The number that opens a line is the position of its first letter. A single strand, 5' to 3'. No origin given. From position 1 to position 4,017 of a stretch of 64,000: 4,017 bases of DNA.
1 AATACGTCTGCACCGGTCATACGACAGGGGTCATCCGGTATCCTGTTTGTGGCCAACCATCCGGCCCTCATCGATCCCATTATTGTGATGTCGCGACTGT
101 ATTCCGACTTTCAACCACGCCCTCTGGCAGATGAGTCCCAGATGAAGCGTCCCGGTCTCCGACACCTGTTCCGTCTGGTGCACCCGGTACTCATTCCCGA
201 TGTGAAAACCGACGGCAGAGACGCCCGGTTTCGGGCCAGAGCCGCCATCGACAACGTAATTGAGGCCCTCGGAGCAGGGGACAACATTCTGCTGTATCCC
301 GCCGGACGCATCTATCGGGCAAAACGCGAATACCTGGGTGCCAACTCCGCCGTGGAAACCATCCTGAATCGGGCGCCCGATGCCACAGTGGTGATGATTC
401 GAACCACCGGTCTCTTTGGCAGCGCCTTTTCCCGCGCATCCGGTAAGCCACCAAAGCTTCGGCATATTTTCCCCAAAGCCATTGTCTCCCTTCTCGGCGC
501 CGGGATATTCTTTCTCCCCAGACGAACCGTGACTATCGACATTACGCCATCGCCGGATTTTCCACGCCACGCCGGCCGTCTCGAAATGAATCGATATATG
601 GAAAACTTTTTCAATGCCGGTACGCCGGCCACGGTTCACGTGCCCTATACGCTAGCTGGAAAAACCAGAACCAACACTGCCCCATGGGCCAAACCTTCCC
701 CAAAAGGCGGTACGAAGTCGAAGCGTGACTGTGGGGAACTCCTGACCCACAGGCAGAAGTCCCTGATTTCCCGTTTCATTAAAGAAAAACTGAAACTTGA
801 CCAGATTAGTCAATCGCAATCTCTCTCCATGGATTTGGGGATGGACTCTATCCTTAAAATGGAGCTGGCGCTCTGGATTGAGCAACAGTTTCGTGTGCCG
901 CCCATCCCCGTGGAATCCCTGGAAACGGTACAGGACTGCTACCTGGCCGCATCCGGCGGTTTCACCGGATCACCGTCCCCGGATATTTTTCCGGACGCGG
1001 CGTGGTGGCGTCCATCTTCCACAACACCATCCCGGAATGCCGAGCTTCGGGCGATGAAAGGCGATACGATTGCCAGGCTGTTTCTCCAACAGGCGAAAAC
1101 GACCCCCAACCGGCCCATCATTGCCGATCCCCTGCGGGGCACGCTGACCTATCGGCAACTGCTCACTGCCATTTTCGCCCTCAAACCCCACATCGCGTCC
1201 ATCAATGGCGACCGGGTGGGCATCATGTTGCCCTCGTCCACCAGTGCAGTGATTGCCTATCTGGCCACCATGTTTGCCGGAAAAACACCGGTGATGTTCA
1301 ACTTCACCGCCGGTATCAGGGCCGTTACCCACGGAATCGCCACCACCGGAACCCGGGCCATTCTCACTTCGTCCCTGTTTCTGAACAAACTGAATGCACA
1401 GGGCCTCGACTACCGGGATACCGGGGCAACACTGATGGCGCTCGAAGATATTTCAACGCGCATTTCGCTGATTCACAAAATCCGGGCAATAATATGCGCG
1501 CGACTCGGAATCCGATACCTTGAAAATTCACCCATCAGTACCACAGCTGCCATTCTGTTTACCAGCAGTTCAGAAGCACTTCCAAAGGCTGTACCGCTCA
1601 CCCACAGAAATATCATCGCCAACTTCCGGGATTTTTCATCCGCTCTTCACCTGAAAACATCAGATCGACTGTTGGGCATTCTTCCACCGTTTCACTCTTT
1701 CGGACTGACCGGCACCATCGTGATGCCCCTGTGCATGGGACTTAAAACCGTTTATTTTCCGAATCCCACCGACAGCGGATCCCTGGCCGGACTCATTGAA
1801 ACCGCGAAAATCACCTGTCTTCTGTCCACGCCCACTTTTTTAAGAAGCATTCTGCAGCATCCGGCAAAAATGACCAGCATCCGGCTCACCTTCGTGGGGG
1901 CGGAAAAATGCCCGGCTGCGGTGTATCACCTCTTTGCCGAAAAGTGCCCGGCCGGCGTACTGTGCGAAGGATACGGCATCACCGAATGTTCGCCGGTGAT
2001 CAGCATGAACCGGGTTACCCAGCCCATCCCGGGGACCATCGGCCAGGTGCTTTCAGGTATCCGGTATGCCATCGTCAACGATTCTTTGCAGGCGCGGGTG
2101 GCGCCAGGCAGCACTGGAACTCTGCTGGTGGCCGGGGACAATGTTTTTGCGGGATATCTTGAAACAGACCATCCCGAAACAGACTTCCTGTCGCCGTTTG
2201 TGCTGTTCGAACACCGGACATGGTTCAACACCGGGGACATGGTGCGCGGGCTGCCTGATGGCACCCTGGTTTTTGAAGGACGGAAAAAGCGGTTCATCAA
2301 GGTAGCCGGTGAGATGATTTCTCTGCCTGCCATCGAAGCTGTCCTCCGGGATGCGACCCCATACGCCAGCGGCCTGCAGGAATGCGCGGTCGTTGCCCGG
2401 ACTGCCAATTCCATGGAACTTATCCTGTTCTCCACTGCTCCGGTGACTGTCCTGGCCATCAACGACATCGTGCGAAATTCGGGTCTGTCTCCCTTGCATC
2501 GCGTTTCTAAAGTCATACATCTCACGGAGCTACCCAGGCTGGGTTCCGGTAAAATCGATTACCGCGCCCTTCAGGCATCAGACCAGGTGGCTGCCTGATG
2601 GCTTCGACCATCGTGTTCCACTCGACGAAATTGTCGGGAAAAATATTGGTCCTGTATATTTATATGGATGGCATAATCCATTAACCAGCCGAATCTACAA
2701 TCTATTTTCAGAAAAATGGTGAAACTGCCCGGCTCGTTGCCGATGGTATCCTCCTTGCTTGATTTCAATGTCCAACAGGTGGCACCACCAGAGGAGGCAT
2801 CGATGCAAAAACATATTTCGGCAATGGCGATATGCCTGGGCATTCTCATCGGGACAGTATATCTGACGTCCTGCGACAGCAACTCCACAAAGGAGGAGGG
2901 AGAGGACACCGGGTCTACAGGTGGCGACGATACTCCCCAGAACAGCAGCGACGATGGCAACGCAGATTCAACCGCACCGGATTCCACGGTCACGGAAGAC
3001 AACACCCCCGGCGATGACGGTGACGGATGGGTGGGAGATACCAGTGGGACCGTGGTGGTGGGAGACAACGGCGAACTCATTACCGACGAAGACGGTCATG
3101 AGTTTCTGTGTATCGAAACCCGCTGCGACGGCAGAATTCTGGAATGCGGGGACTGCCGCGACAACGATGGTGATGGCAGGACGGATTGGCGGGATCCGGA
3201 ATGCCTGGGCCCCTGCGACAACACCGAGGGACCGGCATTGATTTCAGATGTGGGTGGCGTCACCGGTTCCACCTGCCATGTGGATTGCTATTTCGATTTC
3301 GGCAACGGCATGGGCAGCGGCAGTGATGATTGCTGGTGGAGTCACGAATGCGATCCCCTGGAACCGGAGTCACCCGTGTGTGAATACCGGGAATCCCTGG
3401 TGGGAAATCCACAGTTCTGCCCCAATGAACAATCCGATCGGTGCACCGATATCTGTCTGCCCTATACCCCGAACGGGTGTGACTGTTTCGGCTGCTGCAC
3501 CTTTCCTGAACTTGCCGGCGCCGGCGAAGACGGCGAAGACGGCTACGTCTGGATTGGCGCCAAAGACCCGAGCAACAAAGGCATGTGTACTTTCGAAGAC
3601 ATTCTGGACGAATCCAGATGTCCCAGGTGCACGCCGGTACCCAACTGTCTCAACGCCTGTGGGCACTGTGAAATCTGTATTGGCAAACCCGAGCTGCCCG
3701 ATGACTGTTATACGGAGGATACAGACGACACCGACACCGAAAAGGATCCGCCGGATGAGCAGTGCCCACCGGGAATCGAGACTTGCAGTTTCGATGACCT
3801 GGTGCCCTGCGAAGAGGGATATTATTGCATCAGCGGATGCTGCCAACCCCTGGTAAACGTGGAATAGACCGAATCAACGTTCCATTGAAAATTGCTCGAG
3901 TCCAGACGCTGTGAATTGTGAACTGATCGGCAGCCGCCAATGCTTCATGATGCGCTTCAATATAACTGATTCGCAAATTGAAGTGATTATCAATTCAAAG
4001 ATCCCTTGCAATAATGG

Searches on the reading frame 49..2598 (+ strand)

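Call 25: search_protein_families(library=pfam, proteins=[window:49-2598:+], max_evalue=0.00001)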
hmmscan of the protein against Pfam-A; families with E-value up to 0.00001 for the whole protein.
window:49-2598:+ (849 aa): 1 family
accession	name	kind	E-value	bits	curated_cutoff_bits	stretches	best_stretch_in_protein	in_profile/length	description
PF00501.34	AMP-binding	-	1.5e-59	202.2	29.9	1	347-704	3-384/384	AMP-binding enzyme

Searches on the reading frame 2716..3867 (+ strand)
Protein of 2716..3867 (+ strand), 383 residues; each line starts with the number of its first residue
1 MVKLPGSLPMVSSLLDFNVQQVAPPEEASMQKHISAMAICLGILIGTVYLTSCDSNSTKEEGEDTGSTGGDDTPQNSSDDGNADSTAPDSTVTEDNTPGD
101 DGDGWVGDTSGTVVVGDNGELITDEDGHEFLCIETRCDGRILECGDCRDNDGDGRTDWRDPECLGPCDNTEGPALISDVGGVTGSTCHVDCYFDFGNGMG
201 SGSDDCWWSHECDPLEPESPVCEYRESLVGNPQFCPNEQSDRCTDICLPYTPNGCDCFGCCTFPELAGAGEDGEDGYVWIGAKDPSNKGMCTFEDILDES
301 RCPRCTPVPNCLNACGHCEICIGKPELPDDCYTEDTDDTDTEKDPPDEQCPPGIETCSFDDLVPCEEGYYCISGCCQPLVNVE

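Call 25: search_protein_families(library=pfam, proteins=[window:2716-3867:+], max_evalue=0.00001)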
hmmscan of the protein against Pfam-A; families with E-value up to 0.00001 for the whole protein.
window:2716-3867:+ (383 aa): 0 families

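Call 44: find_encoding_contigs(protein=window:2716-3867:+, flank=10000, max_places=1)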
Protein window:2716-3867:+ (383 aa): no gene with exactly this product is on record in the collection.
